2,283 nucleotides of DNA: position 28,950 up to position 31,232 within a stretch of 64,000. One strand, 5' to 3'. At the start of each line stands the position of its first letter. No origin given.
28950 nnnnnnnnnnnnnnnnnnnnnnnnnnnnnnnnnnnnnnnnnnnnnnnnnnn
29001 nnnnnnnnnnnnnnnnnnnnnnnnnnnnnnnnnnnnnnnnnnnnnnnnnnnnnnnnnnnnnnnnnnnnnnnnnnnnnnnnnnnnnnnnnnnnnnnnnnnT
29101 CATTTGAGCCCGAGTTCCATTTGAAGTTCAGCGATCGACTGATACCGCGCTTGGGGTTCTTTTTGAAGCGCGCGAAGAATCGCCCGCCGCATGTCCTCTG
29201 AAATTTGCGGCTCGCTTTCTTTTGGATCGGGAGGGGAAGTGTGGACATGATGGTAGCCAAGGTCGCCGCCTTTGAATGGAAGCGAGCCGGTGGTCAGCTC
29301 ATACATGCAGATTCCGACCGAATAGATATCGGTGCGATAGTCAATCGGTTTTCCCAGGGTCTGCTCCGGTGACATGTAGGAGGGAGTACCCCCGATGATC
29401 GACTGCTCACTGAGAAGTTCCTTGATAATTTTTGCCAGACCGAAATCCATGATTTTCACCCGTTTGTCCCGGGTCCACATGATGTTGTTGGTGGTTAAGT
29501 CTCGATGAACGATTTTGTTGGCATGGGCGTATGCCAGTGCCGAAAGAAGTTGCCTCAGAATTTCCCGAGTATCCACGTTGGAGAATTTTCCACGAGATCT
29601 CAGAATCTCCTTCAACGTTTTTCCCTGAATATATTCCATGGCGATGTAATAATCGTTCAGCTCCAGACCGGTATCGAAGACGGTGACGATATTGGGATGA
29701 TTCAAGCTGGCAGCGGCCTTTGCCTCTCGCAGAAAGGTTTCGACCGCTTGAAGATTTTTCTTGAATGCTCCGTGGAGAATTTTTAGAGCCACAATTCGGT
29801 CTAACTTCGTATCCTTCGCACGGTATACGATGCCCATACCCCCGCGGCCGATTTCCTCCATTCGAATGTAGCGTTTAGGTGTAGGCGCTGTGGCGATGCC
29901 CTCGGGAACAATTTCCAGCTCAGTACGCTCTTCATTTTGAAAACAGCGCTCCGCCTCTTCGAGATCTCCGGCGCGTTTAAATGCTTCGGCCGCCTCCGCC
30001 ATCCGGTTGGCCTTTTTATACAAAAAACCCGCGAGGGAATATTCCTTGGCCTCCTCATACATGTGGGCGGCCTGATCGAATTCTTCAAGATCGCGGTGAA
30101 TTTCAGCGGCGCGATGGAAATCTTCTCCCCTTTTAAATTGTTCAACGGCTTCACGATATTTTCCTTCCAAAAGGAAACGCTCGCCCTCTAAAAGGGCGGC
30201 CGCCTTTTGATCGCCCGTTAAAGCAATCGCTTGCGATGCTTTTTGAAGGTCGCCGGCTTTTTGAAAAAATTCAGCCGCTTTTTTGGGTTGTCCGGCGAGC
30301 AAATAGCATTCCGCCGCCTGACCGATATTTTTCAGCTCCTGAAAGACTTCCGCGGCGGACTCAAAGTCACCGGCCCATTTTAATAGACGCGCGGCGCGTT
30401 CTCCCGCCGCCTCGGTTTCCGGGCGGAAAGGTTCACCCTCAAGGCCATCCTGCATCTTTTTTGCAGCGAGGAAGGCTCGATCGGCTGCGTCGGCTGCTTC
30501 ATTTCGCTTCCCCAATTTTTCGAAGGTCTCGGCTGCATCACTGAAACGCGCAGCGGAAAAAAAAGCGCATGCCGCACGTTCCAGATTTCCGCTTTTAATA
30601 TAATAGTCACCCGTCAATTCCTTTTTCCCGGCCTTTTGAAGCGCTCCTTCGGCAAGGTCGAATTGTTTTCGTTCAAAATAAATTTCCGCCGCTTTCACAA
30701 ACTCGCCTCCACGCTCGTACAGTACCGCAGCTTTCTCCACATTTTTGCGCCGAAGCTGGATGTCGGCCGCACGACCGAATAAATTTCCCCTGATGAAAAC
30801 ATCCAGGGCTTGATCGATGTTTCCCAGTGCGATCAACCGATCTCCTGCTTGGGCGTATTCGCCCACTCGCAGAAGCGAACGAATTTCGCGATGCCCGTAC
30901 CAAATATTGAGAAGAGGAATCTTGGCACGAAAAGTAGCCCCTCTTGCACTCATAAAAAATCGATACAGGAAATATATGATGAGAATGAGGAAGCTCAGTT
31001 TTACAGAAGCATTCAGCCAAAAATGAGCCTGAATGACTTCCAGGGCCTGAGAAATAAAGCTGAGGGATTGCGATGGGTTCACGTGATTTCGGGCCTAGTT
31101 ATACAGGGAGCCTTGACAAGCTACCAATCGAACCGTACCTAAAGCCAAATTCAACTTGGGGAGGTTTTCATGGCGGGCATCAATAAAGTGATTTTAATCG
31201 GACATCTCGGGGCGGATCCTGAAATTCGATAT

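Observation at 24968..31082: Tightly coupled operon: atypical TPR Ser/Thr kinase - alanine racemase - MlaE - MlaF - MlaD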

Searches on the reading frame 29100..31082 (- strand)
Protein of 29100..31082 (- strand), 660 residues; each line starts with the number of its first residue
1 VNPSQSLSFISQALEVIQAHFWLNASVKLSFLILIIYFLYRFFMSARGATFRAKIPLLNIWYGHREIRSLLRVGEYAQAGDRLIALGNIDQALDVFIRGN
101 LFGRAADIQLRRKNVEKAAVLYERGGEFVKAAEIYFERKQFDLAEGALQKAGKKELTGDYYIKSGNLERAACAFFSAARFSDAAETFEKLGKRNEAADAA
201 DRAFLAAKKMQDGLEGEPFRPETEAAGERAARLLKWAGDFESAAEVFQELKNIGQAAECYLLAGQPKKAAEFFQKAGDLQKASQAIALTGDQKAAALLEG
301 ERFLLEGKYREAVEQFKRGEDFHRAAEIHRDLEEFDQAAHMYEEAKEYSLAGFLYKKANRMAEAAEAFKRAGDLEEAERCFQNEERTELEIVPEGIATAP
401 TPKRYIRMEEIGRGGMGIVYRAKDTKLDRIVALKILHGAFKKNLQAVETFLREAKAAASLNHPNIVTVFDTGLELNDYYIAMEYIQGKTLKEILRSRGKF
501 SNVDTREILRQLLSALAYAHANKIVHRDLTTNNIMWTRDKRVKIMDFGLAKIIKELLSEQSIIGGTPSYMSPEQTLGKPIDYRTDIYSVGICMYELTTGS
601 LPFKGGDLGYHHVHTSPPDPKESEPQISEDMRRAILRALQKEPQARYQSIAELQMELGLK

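Call 3: search_protein_families(library=pfam, proteins=[window:29100-31082:-], max_evalue=0.01)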
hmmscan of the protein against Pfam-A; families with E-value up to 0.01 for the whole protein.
window:29100-31082:- (660 aa): 17 families
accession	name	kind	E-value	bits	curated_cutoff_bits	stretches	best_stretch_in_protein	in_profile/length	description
PF00069.31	Pkinase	-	1.3e-54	185.8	31.7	1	405-648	1-253/263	Protein kinase domain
PF07714.23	PK_Tyr_Ser-Thr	-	6.1e-36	124.5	23.1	1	408-647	4-249/258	Protein tyrosine and serine/threonine kinase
PF00637.26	Clathrin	-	7.7e-09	35.9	29.6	0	228-288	74-134/143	Region in Clathrin and VPS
PF23774.1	TPR_GEMI5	-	1.4e-07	31.7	33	1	248-289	142-183/209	GEMI5 TPR domain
PF24762.1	TPR_IF140-IFT172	-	2.4e-07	30.2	26.8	2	111-281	292-447/486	IF140/IFT172 TPR domain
PF07719.23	TPR_2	-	3.6e-06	27.1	27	0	257-279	8-30/34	Tetratricopeptide repeat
PF03109.22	ABC1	-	5.1e-06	26.2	22.9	1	478-555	143-219/244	ABC1 atypical kinase-like domain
PF01163.29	RIO1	-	2.2e-05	24.6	22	1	474-548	77-149/187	RIO domain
PF14938.12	SNAP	-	2.3e-05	24.5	25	1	152-317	29-179/282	Soluble NSF attachment protein, SNAP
PF13176.12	TPR_7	-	0.00017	21.9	27.9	0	365-385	6-28/36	Tetratricopeptide repeat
PF00515.34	TPR_1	-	0.00019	21.5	27.8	0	257-276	8-27/34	Tetratricopeptide repeat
PF17667.7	Pkinase_fungal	-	0.00095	18.4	24.1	1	520-588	303-378/387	Fungal protein kinase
PF13174.12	TPR_6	-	0.0012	19.8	26.3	0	256-276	6-26/33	Tetratricopeptide repeat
PF13428.12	TPR_14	-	0.0021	19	23.5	0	255-284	6-35/44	Tetratricopeptide repeat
PF12895.13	ANAPC3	-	0.0025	18.5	27.2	0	255-284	28-56/82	Anaphase-promoting complex, cyclosome, subunit 3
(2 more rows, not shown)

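Call 4: search_protein_families(library=ncbifam, proteins=[window:29100-31082:-], max_evalue=0.01)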
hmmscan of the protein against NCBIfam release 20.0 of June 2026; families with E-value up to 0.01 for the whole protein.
window:29100-31082:- (660 aa): 22 families
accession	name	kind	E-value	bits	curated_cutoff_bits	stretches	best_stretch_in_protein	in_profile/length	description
NF033483.0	PknB_PASTA_kin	equivalog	3.2e-94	317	450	1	403-657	7-265/563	Stk1 family PASTA domain-containing Ser/Thr kinase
NF052427.1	StpK7MSMEG_1200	equivalog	1.6e-49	168.9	900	1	405-654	9-262/601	serine/threonine protein kinase StpK7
NF047741.1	antiphage_MADS6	equivalog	3.3e-48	164.6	460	2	504-657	300-457/612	methylation-associated defense system protein kinase MAD6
NF009651.0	PRK13184.1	equivalog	1e-42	146.2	839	1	404-657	3-287/932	serine/threonine-protein kinase PknD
TIGR03903.1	TOMM_kin_cyc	equivalog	1.4e-35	122.5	705.75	1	430-653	5-240/1267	TOMM system kinase/cyclase fusion protein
NF038150.1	lanthi_synth_IV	equivalog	2.8e-24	85.5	650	1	402-654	188-450/851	class IV lanthionine synthetase LanL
NF053615.1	SerThrKinAfsKStmc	equivalog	3.8e-19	68.8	1300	1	410-656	20-263/809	protein serine/threonine kinase AfsK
NF033442.0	BREX_PglW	equivalog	1.1e-18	66.4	990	1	445-653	550-762/1391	BREX system serine/threonine kinase PglW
NF038151.1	lanthi_synth_III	equivalog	2.7e-17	62.5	575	1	417-596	234-422/833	class III lanthionine synthetase LanKC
TIGR03724.2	arch_bud32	equivalog_domain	6.7e-15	55.1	125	1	452-555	42-136/193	KEOPS complex kinase/ATPase Bud32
NF011460.0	PRK14879.1-1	equivalog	1.5e-12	47.2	199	1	473-554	81-161/232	Kae1-associated kinase Bud32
NF007174.0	PRK09605.1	equivalog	1.6e-12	46.7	447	1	451-555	384-478/535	bifunctional N(6)-L-threonylcarbamoyladenine synthase/serine/threonine protein kinase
NF011463.0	PRK14879.1-4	equivalog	4.8e-12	45.8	188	1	440-555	56-165/237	Kae1-associated kinase Bud32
NF011464.0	PRK14879.1-7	equivalog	1.9e-11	44.1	246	1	463-553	68-152/221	Kae1-associated kinase Bud32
NF058632.1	SerThrKinPrkT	equivalog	3.5e-11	42.7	280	1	403-548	21-163/322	serine/threonine protein kinase PrkT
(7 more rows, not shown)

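Call 5: find_homologous_proteins(query=window:29100-31082:-, max_evalue=1e-10)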
Query window:29100-31082:- (660 aa): 3212 proteins with E <= 1e-10 among 8000 candidates; the best 120 are listed.
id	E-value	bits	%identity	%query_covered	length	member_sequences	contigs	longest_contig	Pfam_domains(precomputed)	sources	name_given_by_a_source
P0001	0.0e+0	1459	100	100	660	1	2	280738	PF23774.2,PF07714.24,PF00069.32,PF03109.23,PF24762.2,PF14938.13,PF00637.27,PF01163.29,PF07719.24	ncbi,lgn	-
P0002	6.8e-202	691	40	98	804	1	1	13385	PF23774.2,PF13176.13,PF25295.1,PF24762.2,PF13428.13,PF23878.2,PF00637.27,PF07714.24,PF00069.32,PF00515.35,PF03109.23,PF14938.13,PF13181.13,PF07719.24,PF13174.13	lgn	-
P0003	8.7e-200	684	40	100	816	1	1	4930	PF23774.2,PF13176.13,PF25295.1,PF24762.2,PF13428.13,PF00637.27,PF07714.24,PF00069.32,PF14938.13,PF13181.13,PF07719.24,PF13174.13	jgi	jgi:tetratricopeptide (TPR) repeat protein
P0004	9.3e-200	683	41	89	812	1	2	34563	PF23774.2,PF13176.13,PF24762.2,PF00637.27,PF17667.8,PF07714.24,PF00069.32,PF00515.35,PF03109.23,PF13424.13,PF14938.13,PF13181.13,PF07719.24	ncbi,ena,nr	ncbi:MAG TPA: protein kinase [Bdellovibrionota bacterium]|nr:protein kinase [Bdellovibrionota bacter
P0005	1.0e-195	670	45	81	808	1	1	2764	PF23774.2,PF13176.13,PF24762.2,PF13428.13,PF23878.2,PF00637.27,PF07714.24,PF00069.32,PF00515.35,PF03109.23,PF13424.13,PF14938.13,PF13432.13,PF13181.13,PF07719.24,PF01636.30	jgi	jgi:tetratricopeptide (TPR) repeat protein/predicted Ser/Thr protein kinase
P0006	2.3e-187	643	38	99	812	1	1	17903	PF23774.2,PF09976.16,PF23914.2,PF13176.13,PF25295.1,PF24762.2,PF13428.13,PF00637.27,PF14559.13,PF07714.24,PF00069.32,PF00515.35,PF13424.13,PF14938.13,PF13432.13,PF13181.13,PF07719.24,PF13174.13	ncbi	ncbi:MAG: protein kinase [Pseudomonadota bacterium]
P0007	9.6e-187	641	37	99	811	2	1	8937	PF23774.2,PF13176.13,PF25295.1,PF24762.2,PF13428.13,PF00637.27,PF17667.8,PF14559.13,PF07714.24,PF00069.32,PF00515.35,PF12895.14,PF13424.13,PF14938.13,PF13181.13,PF07719.24,PF13174.13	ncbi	-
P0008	6.6e-185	634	42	84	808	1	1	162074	PF23774.2,PF07714.24,PF00069.32,PF03109.23,PF24762.2,PF14938.13,PF00637.27,PF17667.8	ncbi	ncbi:MAG: protein kinase [Pseudomonadota bacterium]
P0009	5.1e-174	598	42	80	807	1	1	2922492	PF23774.2,PF13176.13,PF24762.2,PF13428.13,PF00637.27,PF07714.24,PF00069.32,PF00515.35,PF03109.23,PF13424.13,PF14938.13,PF25170.2,PF13181.13,PF07719.24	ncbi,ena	-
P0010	8.8e-166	571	41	85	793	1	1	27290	PF23774.2,PF01535.27,PF13176.13,PF25295.1,PF24762.2,PF13428.13,PF00637.27,PF17667.8,PF14559.13,PF07714.24,PF00069.32,PF12895.14,PF14938.13,PF13181.13,PF07719.24,PF13174.13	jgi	jgi:eukaryotic-like serine/threonine-protein kinase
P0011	5.4e-164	565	37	99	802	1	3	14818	PF07714.24,PF00069.32,PF13424.13,PF13176.13,PF24762.2,PF00637.27,PF07719.24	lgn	-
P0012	1.8e-159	550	42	81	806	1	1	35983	PF23774.2,PF25058.2,PF01535.27,PF13176.13,PF24762.2,PF13428.13,PF00637.27,PF14559.13,PF07714.24,PF00069.32,PF00515.35,PF12895.14,PF13424.13,PF14938.13,PF13432.13,PF07719.24,PF01636.30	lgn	-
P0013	2.7e-159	550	36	98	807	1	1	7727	PF07714.24,PF00069.32,PF03109.23,PF13424.13,PF25295.1,PF07719.24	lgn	-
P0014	6.3e-159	549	38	91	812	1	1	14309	PF23774.2,PF13176.13,PF24762.2,PF13428.13,PF00637.27,PF17667.8,PF07714.24,PF00069.32,PF13424.13,PF14938.13,PF13181.13,PF07719.24,PF13174.13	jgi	-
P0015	5.8e-158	545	62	40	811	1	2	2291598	PF07714.24,PF00069.32,PF00515.35,PF12895.14,PF13176.13,PF24762.2,PF13432.13,PF00637.27,PF07719.24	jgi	jgi:tetratricopeptide (TPR) repeat protein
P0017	4.0e-157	543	36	97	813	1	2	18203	PF23774.2,PF13176.13,PF24762.2,PF13428.13,PF00637.27,PF07714.24,PF00069.32,PF00515.35,PF03109.23,PF13424.13,PF14938.13,PF25170.2,PF13181.13,PF07719.24,PF13174.13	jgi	-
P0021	1.5e-155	537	40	86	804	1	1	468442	PF07714.24,PF00069.32,PF13176.13,PF24762.2,PF13181.13,PF07719.24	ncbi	ncbi:MAG: protein kinase [Bdellovibrionota bacterium]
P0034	1.3e-143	498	34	98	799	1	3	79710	PF23774.2,PF13176.13,PF25295.1,PF24762.2,PF13428.13,PF17667.8,PF07714.24,PF00069.32,PF00515.35,PF03109.23,PF13424.13,PF14938.13,PF13432.13,PF25170.2,PF07719.24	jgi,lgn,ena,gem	-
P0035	3.9e-138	480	38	83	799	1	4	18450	PF14559.13,PF07714.24,PF00069.32,PF03109.23,PF13176.13,PF13432.13,PF13428.13,PF00637.27,PF07719.24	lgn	-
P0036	3.4e-129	450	36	90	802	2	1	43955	PF23774.2,PF13414.13,PF13176.13,PF24762.2,PF13428.13,PF00637.27,PF07714.24,PF00069.32,PF13424.13,PF14938.13,PF13432.13,PF13181.13,PF07719.24,PF13174.13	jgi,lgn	-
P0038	1.4e-125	438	36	90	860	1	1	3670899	PF25063.1,PF23774.2,PF07714.24,PF00069.32,PF03109.23,PF13176.13,PF24762.2,PF14938.13,PF00637.27,PF07719.24,PF13174.13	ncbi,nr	ncbi:MAG: protein kinase [Deltaproteobacteria bacterium]|nr:MAG: protein kinase [Deltaproteobacteria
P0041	5.8e-123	430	36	90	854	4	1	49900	PF07714.24,PF00069.32,PF13424.13,PF13176.13,PF13432.13,PF25170.2,PF00637.27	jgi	jgi:tetratricopeptide (TPR) repeat protein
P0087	4.2e-117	410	36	89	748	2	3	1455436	PF23774.2,PF07714.24,PF00069.32,PF03109.23,PF13176.13,PF14531.13,PF13428.13,PF07719.24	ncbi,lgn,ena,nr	ncbi:MAG TPA: protein kinase [Oligoflexia bacterium]|nr:protein kinase [Oligoflexia bacterium] HMR24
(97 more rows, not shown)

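Call 6: find_encoding_contigs(protein=window:29100-31082:-, flank=10000, max_places=6)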
Protein window:29100-31082:- (660 aa): 2 contigs read that carry it; 2 places shown.
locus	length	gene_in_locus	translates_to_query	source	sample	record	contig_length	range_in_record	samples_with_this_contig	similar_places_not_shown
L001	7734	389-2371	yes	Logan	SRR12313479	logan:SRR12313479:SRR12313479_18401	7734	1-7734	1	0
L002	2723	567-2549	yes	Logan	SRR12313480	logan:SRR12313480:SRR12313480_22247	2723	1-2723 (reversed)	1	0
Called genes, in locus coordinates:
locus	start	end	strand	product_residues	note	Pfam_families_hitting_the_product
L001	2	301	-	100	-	?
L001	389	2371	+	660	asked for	PF07719:TPR_2 (faint), PF14938:SNAP (faint), PF23774:TPR_GEMI5 (faint), PF24762:TPR_IF140-IFT172 (faint), PF00637:Clathrin (faint), PF01163:RIO1 (faint), PF00069:Pkinase, PF07714:PK_Tyr_Ser-Thr, +1 more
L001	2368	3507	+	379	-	PF01168:Ala_racemase_N, PF00842:Ala_racemase_C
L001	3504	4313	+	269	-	PF02405:MlaE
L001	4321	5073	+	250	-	PF00005:ABC_tran, PF13304:AAA_21 (weak)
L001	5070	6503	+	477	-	PF02470:MlaD, PF28544:Helical_needle (weak), PF27164:Aq_493_lipo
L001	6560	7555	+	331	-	-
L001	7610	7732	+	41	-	?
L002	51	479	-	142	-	PF00436:SSB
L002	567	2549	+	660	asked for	PF07719:TPR_2 (faint), PF14938:SNAP (faint), PF23774:TPR_GEMI5 (faint), PF24762:TPR_IF140-IFT172 (faint), PF00637:Clathrin (faint), PF01163:RIO1 (faint), PF00069:Pkinase, PF07714:PK_Tyr_Ser-Thr, +1 more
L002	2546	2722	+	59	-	?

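Call 10: find_related_loci(query=A1, collection=genome_contigs, flank=10000)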
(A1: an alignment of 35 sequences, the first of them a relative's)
Query A1 (660 aa) in genome_contigs; peptide patterns used: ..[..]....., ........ (x = any residue, [..] = any of these).
600 stretches matched a pattern (row limit reached: there are more); 600 encode a relative of the query (tblastn E <= 1e-3); the best 80 are kept; 80 distinct loci.
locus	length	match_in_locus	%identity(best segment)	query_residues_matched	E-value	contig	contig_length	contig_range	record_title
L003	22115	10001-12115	39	75-657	2e-110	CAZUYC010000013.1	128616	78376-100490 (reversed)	MAG TPA_asm: uncultured Spirochaetales bacterium isolate binchicken_co165_278 genome assembly, contig: k141_2045581, who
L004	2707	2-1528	40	85-657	7e-108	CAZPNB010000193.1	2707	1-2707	MAG TPA_asm: uncultured Spirochaetales bacterium isolate binchicken_co165_363 genome assembly, contig: k141_380077, whol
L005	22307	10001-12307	37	41-657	7e-104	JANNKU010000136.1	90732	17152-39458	MAG: Deltaproteobacteria bacterium isolate SOY_38_metabat_69 SOY_38_k141_1012235, whole genome shotgun sequence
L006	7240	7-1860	38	72-653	5e-104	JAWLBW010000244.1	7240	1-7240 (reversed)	MAG: bacterium isolate 15dZY3.bin.127 NODE_10137_length_7240_cov_3.406246, whole genome shotgun sequence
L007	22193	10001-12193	38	65-657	8e-100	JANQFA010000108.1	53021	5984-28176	MAG: Myxococcota bacterium isolate PL23a_bin.57 k99_883183, whole genome shotgun sequence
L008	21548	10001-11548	38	142-657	7e-85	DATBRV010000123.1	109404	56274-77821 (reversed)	MAG TPA_asm: Myxococcota bacterium isolate SMAG_U4138 k141_417218, whole genome shotgun sequence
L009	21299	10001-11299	38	238-653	2e-80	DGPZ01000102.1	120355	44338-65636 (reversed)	MAG TPA_asm: Deltaproteobacteria bacterium UBA4427 UBA4427_contig_5292, whole genome shotgun sequence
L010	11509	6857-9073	34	64-660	2e-92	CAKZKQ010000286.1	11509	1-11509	MAG TPA_asm: uncultured proteobacterium isolate ERR2094171_bin.68_CONCOCT_v1.1_MAG genome assembly, contig: ERZ650152.40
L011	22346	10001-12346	31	8-653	7e-79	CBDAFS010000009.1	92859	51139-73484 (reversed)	MAG: uncultured Aminicenantes bacterium isolate MAG_102 genome assembly, contig: k141_87371, whole genome shotgun sequen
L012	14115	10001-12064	32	65-653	5e-74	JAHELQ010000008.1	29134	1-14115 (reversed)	MAG: Candidatus Aminicenantes bacterium isolate Ww63 NODE_2663_length_29134_cov_2.762555, whole genome shotgun sequence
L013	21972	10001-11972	36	126-649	2e-70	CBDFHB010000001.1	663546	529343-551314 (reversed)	MAG: Candidatus Marinacidobacterales bacterium isolate 4f9178b5-c147-4fb2-a822-cd01c555588a genome assembly, contig: con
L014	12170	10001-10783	46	392-651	3e-65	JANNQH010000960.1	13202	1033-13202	MAG: Deltaproteobacteria bacterium isolate SOY_31_metabat_477 SOY_31_k141_678343, whole genome shotgun sequence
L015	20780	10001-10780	43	401-657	4e-58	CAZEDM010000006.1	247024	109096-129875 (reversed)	MAG TPA_asm: uncultured Ignavibacteria bacterium isolate SRP323688_co1_186 genome assembly, contig: NODE_75_length_24702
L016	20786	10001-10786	42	404-657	1e-56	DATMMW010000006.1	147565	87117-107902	MAG TPA_asm: Candidatus Dormiibacterota bacterium isolate SMAG_U12834 k141_2548251, whole genome shotgun sequence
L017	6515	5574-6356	43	400-657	1e-56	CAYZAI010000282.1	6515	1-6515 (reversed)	MAG TPA_asm: uncultured Myxococcales bacterium isolate binchicken_co129_650 genome assembly, contig: NODE_40556_length_6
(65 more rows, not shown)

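Call 11: find_encoding_contigs(protein=P0009, flank=10000, max_places=1)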
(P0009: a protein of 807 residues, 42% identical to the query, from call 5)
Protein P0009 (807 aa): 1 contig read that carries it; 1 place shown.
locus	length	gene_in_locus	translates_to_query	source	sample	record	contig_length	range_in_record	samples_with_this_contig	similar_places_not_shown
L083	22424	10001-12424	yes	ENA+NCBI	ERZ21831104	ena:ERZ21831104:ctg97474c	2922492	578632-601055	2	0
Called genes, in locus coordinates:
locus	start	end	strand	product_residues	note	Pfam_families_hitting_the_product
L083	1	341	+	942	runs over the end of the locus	PF03710:GlnE, PF03445:DUF294 (faint), PF08335:GlnD_UR_UTase, PF03710:GlnE, PF08335:GlnD_UR_UTase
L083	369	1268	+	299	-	PF01063:Aminotran_4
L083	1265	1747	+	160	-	-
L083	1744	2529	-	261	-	PF00149:Metallophos, PF13277:YmdB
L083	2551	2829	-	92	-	PF05164:ZapA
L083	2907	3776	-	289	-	PF13401:AAA_22 (faint), PF13191:AAA_16 (weak), PF00448:SRP54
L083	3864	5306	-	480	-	PF00072:Response_reg, PF00158:Sigma54_activat, PF14532:Sigma54_activ_2, PF07728:AAA_5, PF25601:AAA_lid_14, PF02954:HTH_8 (weak)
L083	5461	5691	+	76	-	PF13083:KH_KhpA-B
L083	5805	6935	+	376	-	-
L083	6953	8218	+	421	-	PF13432:TPR_16 (weak), PF13424:TPR_12 (weak), PF13428:TPR_14 (weak), PF13414:TPR_11 (weak), PF14559:TPR_19, PF13432:TPR_16, PF14559:TPR_19 (weak), PF00515:TPR_1 (weak), +9 more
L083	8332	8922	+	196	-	-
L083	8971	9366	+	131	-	-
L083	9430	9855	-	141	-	PF00436:SSB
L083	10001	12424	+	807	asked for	PF14938:SNAP (faint), PF24762:TPR_IF140-IFT172 (faint), PF00515:TPR_1 (faint), PF00637:Clathrin (faint), PF07719:TPR_2 (faint), PF13176:TPR_7 (faint), PF00069:Pkinase, PF07714:PK_Tyr_Ser-Thr, +6 more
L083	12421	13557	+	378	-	PF01168:Ala_racemase_N, PF00842:Ala_racemase_C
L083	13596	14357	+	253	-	PF02405:MlaE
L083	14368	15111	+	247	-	PF00005:ABC_tran, PF13304:AAA_21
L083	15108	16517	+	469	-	PF02470:MlaD, PF28544:Helical_needle (weak), PF27164:Aq_493_lipo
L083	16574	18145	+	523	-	PF02142:MGS, PF01808:AICARFT_IMPCHas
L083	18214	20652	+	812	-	PF13174:TPR_6 (faint), PF20308:TPR-S (faint), PF23914:TPR_CcmH_CycH, PF13432:TPR_16 (weak), PF14559:TPR_19 (weak), PF13432:TPR_16 (weak), PF13414:TPR_11 (weak), PF14559:TPR_19 (weak), +12 more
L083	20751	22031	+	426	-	PF02844:GARS_N, PF01071:GARS_A, PF02655:ATP-grasp_3 (weak), PF02786:CPSase_L_D2, PF02222:ATP-grasp (weak), PF07478:Dala_Dala_lig_C (weak), PF02843:GARS_C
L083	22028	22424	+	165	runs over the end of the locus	PF00731:AIRC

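Call 12: find_encoding_contigs(protein=P0021, flank=10000, max_places=1)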
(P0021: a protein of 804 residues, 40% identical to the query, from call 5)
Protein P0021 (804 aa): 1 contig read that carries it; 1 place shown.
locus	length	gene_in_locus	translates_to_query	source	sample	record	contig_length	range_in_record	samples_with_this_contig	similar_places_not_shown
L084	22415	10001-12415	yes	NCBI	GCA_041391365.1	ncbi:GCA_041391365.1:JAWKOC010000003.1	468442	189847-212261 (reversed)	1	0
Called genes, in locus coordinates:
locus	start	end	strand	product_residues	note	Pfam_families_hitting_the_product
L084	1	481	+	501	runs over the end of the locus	PF00289:Biotin_carb_N, PF02222:ATP-grasp, PF02786:CPSase_L_D2, PF07478:Dala_Dala_lig_C, PF02785:Biotin_carb_C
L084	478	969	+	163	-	PF00364:Biotin_lipoyl, PF25917:BSH_RND (weak)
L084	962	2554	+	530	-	PF01642:MM_CoA_mutase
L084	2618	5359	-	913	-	-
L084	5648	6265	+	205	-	-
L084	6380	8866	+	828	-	-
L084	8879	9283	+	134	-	-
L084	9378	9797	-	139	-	PF00436:SSB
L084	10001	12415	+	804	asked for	PF07719:TPR_2 (faint), PF13176:TPR_7 (faint), PF13181:TPR_8 (faint), PF24762:TPR_IF140-IFT172 (faint), PF00069:Pkinase, PF07714:PK_Tyr_Ser-Thr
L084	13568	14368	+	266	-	PF02405:MlaE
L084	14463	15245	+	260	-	PF00005:ABC_tran, PF13304:AAA_21 (weak)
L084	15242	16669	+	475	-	PF02470:MlaD, PF28544:Helical_needle, PF27164:Aq_493_lipo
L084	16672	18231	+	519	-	PF02142:MGS, PF01808:AICARFT_IMPCHas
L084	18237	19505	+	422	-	PF02844:GARS_N, PF02655:ATP-grasp_3 (weak), PF01071:GARS_A, PF02222:ATP-grasp (weak), PF02843:GARS_C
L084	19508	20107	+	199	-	PF01300:Sua5_yciO_yrdC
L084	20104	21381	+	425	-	PF06245:DUF1015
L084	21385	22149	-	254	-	PF02602:HEM4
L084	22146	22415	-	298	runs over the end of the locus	PF01379:Porphobil_deam, PF03900:Porphobil_deamC (weak)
